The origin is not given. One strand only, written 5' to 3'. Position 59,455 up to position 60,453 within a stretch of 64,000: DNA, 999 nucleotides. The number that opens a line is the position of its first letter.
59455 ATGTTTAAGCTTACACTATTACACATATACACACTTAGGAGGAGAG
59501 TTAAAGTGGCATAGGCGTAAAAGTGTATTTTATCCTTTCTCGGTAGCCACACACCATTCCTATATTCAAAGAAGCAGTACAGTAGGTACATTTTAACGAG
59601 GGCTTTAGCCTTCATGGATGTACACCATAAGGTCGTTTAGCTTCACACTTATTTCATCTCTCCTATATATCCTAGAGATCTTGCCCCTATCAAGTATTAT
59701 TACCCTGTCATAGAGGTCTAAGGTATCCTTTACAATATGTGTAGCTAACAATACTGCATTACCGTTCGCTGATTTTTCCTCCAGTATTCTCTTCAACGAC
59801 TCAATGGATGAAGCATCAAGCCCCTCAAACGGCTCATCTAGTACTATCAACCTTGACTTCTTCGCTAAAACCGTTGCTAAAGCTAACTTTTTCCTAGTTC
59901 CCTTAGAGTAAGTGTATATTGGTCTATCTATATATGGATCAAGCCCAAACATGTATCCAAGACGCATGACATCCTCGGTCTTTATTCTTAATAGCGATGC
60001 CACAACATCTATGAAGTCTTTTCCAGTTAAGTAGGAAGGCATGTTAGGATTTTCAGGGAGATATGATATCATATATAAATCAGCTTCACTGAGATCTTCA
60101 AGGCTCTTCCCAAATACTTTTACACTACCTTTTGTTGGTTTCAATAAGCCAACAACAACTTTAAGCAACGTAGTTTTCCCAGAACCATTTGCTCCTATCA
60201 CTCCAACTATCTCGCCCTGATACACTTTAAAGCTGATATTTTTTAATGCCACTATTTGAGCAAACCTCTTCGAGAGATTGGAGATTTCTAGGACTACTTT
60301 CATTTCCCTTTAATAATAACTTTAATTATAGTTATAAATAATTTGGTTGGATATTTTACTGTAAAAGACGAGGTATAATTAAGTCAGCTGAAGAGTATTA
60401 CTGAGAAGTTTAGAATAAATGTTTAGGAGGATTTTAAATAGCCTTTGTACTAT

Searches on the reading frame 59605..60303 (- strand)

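Call 52: search_protein_families(library=pfam, proteins=[window:59605-60303:-], max_evalue=0.01)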
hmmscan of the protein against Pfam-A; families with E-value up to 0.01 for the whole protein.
window:59605-60303:- (232 aa): 11 families
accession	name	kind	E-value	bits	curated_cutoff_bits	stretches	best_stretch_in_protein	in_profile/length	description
PF00005.33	ABC_tran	-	1.7e-27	97.1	25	1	20-159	1-136/137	ABC transporter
PF13304.12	AAA_21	-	1e-16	62.4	27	2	127-189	233-298/304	AAA domain, putative AbiEii toxin, Type IV TA system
PF02463.25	SMC_N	-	9.8e-05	22.3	40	0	30-50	24-44/220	RecF/RecN/SMC N terminal domain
PF13401.12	AAA_22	-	0.00045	21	27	1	32-189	7-124/130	AAA domain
PF13555.12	AAA_29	-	0.0023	18.1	27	1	32-58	24-50/61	P-loop containing region of AAA domain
PF19993.5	DO-GTPase2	-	0.0044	17.1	27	0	32-55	2-25/226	Double-GTPase 2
PF03205.20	MobB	-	0.0053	17.1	26.6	0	32-62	1-31/133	Molybdopterin guanine dinucleotide synthesis protein B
PF13175.12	AAA_15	-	0.0061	16.7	32.1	1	32-103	25-63/374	AAA ATPase domain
PF13476.12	AAA_23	-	0.0073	17.4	27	0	21-48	13-37/201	AAA domain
PF13604.12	AAA_30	-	0.0086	16.3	27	0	32-66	20-54/191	AAA domain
PF13558.12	SbcC_Walker_B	-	0.0089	16.7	27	0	148-175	62-89/90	SbcC/RAD50-like, Walker B motif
